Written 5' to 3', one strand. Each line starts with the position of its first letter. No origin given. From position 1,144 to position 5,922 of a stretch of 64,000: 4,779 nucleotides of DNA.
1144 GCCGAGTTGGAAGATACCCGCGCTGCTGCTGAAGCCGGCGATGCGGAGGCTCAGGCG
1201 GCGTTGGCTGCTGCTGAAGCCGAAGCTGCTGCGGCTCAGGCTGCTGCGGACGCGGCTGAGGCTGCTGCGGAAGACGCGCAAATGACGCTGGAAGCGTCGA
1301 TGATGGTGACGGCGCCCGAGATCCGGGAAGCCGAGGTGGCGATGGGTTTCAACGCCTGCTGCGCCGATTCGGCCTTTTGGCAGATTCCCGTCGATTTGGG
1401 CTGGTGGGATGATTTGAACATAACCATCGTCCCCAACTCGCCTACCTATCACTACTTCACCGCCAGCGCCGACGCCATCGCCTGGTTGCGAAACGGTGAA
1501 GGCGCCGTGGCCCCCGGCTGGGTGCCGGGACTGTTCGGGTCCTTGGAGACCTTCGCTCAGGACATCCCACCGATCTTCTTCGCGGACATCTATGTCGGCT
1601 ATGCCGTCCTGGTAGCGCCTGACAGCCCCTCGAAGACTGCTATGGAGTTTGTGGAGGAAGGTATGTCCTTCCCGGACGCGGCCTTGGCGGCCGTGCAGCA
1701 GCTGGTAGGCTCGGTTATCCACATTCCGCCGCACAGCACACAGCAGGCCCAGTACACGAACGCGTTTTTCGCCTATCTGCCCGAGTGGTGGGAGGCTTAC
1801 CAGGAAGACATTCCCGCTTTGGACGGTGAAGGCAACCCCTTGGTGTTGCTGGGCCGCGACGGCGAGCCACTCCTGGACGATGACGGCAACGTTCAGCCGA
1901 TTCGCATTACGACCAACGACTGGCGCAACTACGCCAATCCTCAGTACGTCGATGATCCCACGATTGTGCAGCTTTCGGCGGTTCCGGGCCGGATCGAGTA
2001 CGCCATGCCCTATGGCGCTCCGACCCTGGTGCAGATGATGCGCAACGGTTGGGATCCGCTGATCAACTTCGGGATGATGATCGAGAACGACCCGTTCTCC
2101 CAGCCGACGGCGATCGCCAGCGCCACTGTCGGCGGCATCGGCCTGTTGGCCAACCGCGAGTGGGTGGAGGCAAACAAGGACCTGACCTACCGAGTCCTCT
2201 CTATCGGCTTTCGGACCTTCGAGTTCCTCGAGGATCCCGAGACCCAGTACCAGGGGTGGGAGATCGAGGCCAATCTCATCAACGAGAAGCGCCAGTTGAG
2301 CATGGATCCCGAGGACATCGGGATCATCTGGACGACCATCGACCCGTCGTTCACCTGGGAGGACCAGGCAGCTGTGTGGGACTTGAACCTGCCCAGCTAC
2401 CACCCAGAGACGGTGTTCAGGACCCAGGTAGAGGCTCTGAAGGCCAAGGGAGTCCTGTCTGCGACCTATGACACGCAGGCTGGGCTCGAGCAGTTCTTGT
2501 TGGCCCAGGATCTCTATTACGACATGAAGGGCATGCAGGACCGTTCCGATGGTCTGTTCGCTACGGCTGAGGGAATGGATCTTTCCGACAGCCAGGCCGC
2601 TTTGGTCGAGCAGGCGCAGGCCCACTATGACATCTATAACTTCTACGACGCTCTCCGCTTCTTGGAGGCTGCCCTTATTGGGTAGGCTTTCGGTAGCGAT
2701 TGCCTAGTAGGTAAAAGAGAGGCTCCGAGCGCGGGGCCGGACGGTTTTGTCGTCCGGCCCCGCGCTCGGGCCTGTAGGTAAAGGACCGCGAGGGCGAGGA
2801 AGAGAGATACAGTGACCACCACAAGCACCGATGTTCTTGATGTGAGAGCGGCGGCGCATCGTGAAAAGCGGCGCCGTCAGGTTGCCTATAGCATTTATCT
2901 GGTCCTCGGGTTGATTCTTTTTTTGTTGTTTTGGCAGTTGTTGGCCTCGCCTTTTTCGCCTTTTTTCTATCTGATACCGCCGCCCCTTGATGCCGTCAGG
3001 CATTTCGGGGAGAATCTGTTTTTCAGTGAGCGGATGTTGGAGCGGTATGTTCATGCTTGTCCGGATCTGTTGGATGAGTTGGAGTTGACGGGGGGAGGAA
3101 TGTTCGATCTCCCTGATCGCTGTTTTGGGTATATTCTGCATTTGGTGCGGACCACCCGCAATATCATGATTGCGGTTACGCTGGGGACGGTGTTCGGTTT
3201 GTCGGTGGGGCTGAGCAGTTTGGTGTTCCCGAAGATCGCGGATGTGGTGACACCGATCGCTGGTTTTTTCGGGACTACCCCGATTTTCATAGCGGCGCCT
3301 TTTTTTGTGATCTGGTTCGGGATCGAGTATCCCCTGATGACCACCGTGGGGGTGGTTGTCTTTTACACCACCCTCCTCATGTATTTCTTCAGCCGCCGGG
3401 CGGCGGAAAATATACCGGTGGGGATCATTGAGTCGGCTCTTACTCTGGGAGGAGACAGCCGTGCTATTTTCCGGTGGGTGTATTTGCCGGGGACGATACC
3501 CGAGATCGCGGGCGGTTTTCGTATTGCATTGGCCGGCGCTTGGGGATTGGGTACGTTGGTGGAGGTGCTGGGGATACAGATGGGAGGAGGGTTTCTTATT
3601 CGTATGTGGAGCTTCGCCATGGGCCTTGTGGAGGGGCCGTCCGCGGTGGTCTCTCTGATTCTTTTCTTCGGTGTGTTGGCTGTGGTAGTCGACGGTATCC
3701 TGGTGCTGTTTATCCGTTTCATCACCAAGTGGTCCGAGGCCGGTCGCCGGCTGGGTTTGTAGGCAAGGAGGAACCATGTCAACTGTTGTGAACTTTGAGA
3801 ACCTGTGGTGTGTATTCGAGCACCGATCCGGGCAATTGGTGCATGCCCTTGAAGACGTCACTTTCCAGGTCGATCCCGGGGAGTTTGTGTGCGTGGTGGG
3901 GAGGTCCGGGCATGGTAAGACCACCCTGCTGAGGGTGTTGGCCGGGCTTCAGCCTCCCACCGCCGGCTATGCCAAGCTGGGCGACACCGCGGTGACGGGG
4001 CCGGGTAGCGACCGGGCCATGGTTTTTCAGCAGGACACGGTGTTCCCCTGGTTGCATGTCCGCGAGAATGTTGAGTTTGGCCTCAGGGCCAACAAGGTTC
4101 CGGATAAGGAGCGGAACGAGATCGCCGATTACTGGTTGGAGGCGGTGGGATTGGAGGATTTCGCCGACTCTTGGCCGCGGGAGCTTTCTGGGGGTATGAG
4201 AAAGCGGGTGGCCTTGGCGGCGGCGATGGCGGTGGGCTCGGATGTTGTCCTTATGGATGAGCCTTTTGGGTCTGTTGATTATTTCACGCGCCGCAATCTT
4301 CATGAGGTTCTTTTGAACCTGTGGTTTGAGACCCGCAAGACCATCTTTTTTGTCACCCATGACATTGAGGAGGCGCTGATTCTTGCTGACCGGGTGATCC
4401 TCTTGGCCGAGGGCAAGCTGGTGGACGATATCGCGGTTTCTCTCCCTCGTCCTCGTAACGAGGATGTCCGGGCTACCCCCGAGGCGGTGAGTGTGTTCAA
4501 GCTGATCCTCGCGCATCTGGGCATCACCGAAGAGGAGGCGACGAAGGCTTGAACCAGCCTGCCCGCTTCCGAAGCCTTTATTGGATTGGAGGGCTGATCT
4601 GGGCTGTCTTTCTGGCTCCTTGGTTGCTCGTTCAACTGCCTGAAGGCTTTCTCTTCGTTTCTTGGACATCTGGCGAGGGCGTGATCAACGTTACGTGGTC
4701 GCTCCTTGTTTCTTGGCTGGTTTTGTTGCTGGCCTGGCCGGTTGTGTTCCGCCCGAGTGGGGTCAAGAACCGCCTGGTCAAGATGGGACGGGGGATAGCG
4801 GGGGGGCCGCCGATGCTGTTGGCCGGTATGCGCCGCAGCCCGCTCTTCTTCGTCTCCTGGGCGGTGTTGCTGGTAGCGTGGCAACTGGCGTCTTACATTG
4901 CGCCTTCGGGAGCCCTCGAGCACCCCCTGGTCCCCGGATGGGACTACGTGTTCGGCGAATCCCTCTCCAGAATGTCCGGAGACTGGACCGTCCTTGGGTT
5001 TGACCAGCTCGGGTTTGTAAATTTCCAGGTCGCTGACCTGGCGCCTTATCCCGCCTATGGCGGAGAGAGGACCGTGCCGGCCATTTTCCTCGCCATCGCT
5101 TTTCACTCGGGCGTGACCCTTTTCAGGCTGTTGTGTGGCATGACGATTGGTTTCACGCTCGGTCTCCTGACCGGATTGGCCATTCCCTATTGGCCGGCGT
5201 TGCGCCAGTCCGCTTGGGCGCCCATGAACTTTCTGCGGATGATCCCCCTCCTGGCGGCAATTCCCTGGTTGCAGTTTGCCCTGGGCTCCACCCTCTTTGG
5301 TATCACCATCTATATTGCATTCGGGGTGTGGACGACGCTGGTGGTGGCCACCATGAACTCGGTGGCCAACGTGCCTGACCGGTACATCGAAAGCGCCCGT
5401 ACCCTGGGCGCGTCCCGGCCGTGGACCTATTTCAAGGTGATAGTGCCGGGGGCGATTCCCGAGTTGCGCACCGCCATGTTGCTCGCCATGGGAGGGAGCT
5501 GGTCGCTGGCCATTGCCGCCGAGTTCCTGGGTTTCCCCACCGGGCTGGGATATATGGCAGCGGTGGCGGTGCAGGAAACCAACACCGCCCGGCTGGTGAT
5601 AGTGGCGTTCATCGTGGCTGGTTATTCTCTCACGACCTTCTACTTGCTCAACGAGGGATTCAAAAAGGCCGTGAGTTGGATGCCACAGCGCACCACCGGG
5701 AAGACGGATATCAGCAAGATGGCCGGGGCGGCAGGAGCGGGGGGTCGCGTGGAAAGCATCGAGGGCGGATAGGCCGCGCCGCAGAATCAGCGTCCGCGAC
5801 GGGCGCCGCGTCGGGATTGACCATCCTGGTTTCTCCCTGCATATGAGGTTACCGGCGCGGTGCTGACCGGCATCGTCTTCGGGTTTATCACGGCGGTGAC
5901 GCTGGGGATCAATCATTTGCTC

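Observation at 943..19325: Three tandem copies of a transporter cassette (binding lipoprotein, two permeases, ABC ATPase, EamA transporter), with the binding proteins diverged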

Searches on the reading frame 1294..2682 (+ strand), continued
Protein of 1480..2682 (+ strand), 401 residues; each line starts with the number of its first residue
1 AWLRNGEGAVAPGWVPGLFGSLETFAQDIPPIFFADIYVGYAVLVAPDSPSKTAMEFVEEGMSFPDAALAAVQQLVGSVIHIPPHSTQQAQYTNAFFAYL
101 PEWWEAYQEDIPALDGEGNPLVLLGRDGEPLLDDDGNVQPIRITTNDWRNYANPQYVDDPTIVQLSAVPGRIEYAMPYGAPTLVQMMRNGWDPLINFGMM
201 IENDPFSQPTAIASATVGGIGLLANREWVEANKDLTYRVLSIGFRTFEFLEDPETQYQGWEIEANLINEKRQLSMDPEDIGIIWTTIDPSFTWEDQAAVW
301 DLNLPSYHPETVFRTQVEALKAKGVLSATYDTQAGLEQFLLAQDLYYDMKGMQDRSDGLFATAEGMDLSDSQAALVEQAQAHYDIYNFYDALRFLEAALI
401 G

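Call 65: find_encoding_contigs(protein=P0125, flank=8000, max_places=2)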
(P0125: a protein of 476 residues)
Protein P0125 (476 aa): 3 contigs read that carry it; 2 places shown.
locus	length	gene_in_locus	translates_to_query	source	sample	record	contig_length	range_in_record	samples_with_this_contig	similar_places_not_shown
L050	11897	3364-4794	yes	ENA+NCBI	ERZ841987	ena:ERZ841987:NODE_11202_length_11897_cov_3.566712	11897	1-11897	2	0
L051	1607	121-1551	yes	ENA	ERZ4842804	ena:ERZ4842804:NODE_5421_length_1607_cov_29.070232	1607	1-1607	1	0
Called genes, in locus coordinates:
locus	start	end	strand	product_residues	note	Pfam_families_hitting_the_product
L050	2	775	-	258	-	?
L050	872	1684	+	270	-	PF12146:Hydrolase_4 (weak), PF00561:Abhydrolase_1, PF12697:Abhydrolase_6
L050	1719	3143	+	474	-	-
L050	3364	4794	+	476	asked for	-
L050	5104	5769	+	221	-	PF00528:BPD_transp_1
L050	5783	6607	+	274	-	PF00005:ABC_tran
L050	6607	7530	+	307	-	PF00528:BPD_transp_1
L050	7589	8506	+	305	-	PF00892:EamA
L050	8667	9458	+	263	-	PF00106:adh_short, PF13561:adh_short_C2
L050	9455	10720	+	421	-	PF00067:p450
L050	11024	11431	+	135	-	PF01243:PNPOx_N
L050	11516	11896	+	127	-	?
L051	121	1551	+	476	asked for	-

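Call 66: find_encoding_contigs(protein=P0140, flank=8000, max_places=2)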
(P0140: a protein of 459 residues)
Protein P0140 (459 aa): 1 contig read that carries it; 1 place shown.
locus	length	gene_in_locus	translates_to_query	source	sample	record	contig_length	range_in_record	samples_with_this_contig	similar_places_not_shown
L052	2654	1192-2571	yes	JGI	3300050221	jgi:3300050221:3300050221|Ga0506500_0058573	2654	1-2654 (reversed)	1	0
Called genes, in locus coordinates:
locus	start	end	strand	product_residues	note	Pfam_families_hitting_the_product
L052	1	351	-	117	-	?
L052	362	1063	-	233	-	PF00392:GntR, PF07729:FCD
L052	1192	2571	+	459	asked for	PF13379:NMT1_2 (weak), PF09084:NMT1 (faint)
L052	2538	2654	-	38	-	?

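Call 75: find_encoding_contigs(protein=P0143, flank=8000, max_places=2)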
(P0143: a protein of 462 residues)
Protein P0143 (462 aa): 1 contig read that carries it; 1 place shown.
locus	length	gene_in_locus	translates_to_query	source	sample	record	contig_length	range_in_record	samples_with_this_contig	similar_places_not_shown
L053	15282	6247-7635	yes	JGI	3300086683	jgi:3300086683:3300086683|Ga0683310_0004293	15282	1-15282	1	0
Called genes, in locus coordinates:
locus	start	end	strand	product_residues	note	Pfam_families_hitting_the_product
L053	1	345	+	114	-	?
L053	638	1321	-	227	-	-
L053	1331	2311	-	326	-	PF04166:PdxA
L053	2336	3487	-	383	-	PF07005:SBD_N, PF17042:NBD_C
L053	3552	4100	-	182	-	PF00578:AhpC-TSA, PF08534:Redoxin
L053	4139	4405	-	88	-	PF01042:Ribonuc_L-PSP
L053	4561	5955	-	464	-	PF01019:G_glu_transpept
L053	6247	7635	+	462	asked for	PF09084:NMT1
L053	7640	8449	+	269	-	PF00528:BPD_transp_1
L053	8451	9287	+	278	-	PF00005:ABC_tran, PF13304:AAA_21 (faint)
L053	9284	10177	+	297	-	PF00528:BPD_transp_1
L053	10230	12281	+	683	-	PF05378:Hydant_A_N, PF01968:Hydantoinase_A, PF19278:Hydant_A_C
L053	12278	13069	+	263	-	PF00392:GntR, PF07729:FCD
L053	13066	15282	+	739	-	?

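Call 76: find_encoding_contigs(protein=P0131, flank=8000, max_places=2)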
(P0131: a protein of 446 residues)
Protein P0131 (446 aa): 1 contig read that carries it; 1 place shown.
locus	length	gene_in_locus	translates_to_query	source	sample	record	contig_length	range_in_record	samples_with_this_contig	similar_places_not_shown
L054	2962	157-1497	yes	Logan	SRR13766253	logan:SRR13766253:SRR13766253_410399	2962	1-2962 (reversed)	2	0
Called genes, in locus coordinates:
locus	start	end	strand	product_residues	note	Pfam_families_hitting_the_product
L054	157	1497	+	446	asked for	-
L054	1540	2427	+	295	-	PF00528:BPD_transp_1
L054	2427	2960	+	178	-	?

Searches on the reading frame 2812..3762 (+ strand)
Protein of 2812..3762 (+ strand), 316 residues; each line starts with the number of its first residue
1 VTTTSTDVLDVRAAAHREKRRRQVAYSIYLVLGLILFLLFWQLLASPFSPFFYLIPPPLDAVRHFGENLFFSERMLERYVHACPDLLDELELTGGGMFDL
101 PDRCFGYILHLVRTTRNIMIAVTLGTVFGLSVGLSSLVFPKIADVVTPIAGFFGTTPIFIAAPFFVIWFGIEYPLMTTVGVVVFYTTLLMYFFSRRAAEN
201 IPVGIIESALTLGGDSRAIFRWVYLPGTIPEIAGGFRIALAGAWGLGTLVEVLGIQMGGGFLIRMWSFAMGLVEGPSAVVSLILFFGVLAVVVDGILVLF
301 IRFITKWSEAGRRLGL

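Call 4: search_protein_families(library=pfam, proteins=[window:2812-3762:+], max_evalue=0.1)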
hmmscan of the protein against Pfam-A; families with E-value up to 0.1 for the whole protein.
window:2812-3762:+ (316 aa): 1 family
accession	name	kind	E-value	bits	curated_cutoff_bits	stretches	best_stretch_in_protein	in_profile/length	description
PF00528.27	BPD_transp_1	-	3.7e-13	50.1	26.4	1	125-304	1-182/184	Binding-protein-dependent transport system inner membrane component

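Call 5: search_protein_families(library=ncbifam, proteins=[window:2812-3762:+], max_evalue=0.1)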
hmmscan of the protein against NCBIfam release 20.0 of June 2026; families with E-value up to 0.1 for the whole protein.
window:2812-3762:+ (316 aa): 5 families
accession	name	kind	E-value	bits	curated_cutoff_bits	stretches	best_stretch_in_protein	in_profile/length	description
NF040733.1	ABC_perm_U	equivalog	1.5e-11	44.3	295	1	111-308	58-249/251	ABC transporter permease subunit SaoP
NF007545.0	PRK10160.1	equivalog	7.4e-10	38.7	342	1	110-294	79-257/275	taurine ABC transporter permease TauC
NF008470.0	PRK11365.1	equivalog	1.1e-08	34.9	347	1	110-309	61-254/263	aliphatic sulfonate ABC transporter permease SsuC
NF008196.0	PRK10952.1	equivalog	0.02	13.7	439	1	118-272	153-306/356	glycine betaine/L-proline ABC transporter permease ProW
TIGR03416.1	ABC_choXWV_perm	equivalog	0.09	12.2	363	1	106-237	83-212/267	choline ABC transporter permease subunit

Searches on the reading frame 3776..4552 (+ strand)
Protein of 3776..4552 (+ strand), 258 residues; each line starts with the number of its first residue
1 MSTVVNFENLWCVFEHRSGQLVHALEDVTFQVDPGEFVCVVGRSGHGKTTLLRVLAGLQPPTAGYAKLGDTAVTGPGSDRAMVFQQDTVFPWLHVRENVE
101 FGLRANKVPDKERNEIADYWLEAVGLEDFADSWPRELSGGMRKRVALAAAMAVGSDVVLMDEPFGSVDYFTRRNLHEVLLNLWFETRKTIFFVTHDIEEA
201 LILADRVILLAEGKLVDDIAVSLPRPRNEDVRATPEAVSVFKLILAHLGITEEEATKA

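Call 4: search_protein_families(library=pfam, proteins=[window:3776-4552:+], max_evalue=0.1)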
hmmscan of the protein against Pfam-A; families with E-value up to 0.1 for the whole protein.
window:3776-4552:+ (258 aa): 11 families
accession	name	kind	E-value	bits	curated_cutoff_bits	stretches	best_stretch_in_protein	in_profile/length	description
PF00005.33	ABC_tran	-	1.1e-29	104.2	25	1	25-164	1-136/137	ABC transporter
PF13304.12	AAA_21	-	2.4e-06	28.3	27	1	135-197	236-300/304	AAA domain, putative AbiEii toxin, Type IV TA system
PF13191.12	AAA_16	-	0.003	18.5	32.6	1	20-56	11-45/167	AAA ATPase domain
PF09818.15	ABC_ATPase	-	0.0037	16.8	23.2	0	37-55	81-99/283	P-loop domain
PF20703.3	nSTAND1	-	0.0038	17.4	27.1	1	25-63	27-59/379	Novel STAND NTPase 1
PF13401.12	AAA_22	-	0.024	15.4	27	1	36-60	6-30/130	AAA domain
PF25199.1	nSTAND_NTPase5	-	0.033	14.5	34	1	33-55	39-61/145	Novel STAND NTPase 5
PF13555.12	AAA_29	-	0.037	14.2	27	1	26-52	13-39/61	P-loop containing region of AAA domain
PF05729.18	NACHT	-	0.039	14.2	26.7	1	37-56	2-21/167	NACHT domain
PF03193.22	RsgA_GTPase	-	0.06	13.6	30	1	25-57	97-128/174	RsgA GTPase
PF01926.29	MMR_HSR1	-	0.084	13.4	21.9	0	38-65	2-29/113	50S ribosome-binding GTPase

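Call 5: search_protein_families(library=ncbifam, proteins=[window:3776-4552:+], max_evalue=0.1)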
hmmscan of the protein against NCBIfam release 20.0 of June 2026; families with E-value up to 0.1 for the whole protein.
window:3776-4552:+ (258 aa): 194 families (the best 25 are shown)
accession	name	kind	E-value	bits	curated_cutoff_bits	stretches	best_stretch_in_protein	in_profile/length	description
NF040729.1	ABC_ATP_SaoA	equivalog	1.7e-64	217.6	360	1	8-234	5-232/248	ABC transporter ATP-binding protein SaoA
NF008421.0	PRK11248.1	equivalog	4.4e-62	209.9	357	1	23-220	15-214/255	taurine ABC transporter ATP-binding subunit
TIGR01184.1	ntrCD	subfamily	2.1e-58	197.6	291.8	1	25-238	1-220/230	nitrate ABC transporter ATP-binding protein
NF008420.0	PRK11247.1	equivalog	1.7e-55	188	395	1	24-230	27-227/257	aliphatic sulfonates ABC transporter ATP-binding protein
TIGR01186.1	proV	subfamily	8.5e-51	173.2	326.6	1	23-217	7-210/363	betaine/proline/choline family ABC transporter ATP-binding protein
TIGR03415.1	ABC_choXWV_ATP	equivalog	2e-50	171.8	483.75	2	81-218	109-246/382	choline ABC transporter ATP-binding protein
TIGR03265.1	PhnT2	equivalog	2.8e-50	171.5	457.7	1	22-215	17-213/353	putative 2-aminoethylphosphonate ABC transporter ATP-binding protein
TIGR00968.1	3a0106s01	subfamily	6.7e-49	166.5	342.75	1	22-216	13-210/237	sulfate ABC transporter ATP-binding protein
TIGR03258.1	PhnT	equivalog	5.2e-48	163.9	499.15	1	24-217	23-220/359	2-aminoethylphosphonate ABC transport system ATP-binding subunit PhnT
NF006987.0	PRK09452.1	equivalog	6.3e-47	160.1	482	1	23-217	31-228/378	spermidine/putrescine ABC transporter ATP-binding protein PotA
TIGR01187.1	potA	subfamily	6.6e-45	153.6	355.6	1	41-218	2-182/325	polyamine ABC transporter ATP-binding protein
NF040933.2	ABC_arch_GlcV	equivalog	2.1e-44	151.8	450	1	5-217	3-222/357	glucose ABC transporter ATP-binding protein GlcV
NF040840.2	tungstate_WtpC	equivalog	2.1e-42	145.6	440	1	24-231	15-227/347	tungstate ABC transporter ATP-binding protein WtpC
NF008105.0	PRK10851.1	equivalog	7.5e-42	143.3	502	1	23-215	16-215/362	sulfate/thiosulfate ABC transporter ATP-binding protein CysA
NF008653.0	PRK11650.1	subfamily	2e-41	142.3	432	1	22-215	17-213/357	sn-glycerol-3-phosphate ABC transporter ATP-binding protein UgpC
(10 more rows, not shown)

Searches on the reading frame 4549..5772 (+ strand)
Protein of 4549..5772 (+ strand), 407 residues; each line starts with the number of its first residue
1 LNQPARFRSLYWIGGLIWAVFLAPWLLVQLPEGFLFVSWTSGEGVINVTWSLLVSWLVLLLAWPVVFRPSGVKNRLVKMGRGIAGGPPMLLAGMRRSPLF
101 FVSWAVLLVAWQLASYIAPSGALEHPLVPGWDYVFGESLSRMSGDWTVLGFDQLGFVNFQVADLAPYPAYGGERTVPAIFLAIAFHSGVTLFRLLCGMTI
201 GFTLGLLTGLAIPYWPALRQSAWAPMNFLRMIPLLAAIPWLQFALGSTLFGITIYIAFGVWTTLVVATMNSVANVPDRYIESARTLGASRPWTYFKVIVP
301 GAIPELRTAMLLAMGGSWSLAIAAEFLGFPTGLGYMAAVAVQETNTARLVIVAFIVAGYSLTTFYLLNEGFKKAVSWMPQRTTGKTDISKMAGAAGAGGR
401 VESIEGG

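Call 4: search_protein_families(library=pfam, proteins=[window:4549-5772:+], max_evalue=0.1)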
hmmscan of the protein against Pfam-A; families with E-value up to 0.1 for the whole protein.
window:4549-5772:+ (407 aa): 1 family
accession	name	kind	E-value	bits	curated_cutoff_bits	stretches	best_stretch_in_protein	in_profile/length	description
PF00528.27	BPD_transp_1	-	1.4e-15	57.9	26.4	1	202-360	2-168/184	Binding-protein-dependent transport system inner membrane component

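Call 5: search_protein_families(library=ncbifam, proteins=[window:4549-5772:+], max_evalue=0.1)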
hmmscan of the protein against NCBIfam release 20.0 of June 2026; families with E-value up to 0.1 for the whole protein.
window:4549-5772:+ (407 aa): 20 families
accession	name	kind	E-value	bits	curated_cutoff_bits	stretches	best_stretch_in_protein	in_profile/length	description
NF040733.1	ABC_perm_U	equivalog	1.3e-20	74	295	1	188-361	59-234/251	ABC transporter permease subunit SaoP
NF007545.0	PRK10160.1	equivalog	1e-14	54.6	342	1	186-347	79-240/275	taurine ABC transporter permease TauC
TIGR01183.1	ntrB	equivalog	1.3e-14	54.4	209.05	1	189-358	21-189/202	nitrate ABC transporter permease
NF008470.0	PRK11365.1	equivalog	1.6e-13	50.7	347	1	187-356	62-230/263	aliphatic sulfonate ABC transporter permease SsuC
TIGR00974.1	3a0107s02c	equivalog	9.5e-05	21.7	193.45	1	253-315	132-195/272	phosphate ABC transporter permease PstA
NF008208.0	PRK10971.1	equivalog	0.00016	21.3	415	1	245-315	136-206/277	sulfate/thiosulfate ABC transporter permease CysT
NF006939.0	PRK09421.1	equivalog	0.00029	20.3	262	1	261-363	105-216/230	molybdate ABC transporter permease subunit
NF007044.0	PRK09497.1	equivalog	0.00037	20.1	348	1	260-328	161-229/285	spermidine/putrescine ABC transporter permease PotB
TIGR03416.1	ABC_choXWV_perm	equivalog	0.0006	19.4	363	1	192-348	93-248/267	choline ABC transporter permease subunit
NF011624.0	PRK15050.1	equivalog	0.00097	18.3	247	1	258-313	169-225/297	2-aminoethylphosphonate ABC transporter permease subunit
NF045474.1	Opp2C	equivalog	0.0017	18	300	1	189-329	45-183/236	nickel transporter permease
TIGR02139.1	permease_CysT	equivalog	0.0021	17.7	246.1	1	244-314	127-197/265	sulfate ABC transporter permease subunit CysT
NF011662.0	PRK15082.1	equivalog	0.0023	17.3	484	1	190-353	107-268/303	glutathione ABC transporter permease GsiD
NF007047.0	PRK09500.1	equivalog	0.0027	17.4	326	1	254-323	134-202/257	spermidine/putrescine ABC transporter permease PotC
NF040839.1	tungstate_WtpB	equivalog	0.0068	16.1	340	1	243-313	119-189/251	tungstate ABC transporter permease WtpB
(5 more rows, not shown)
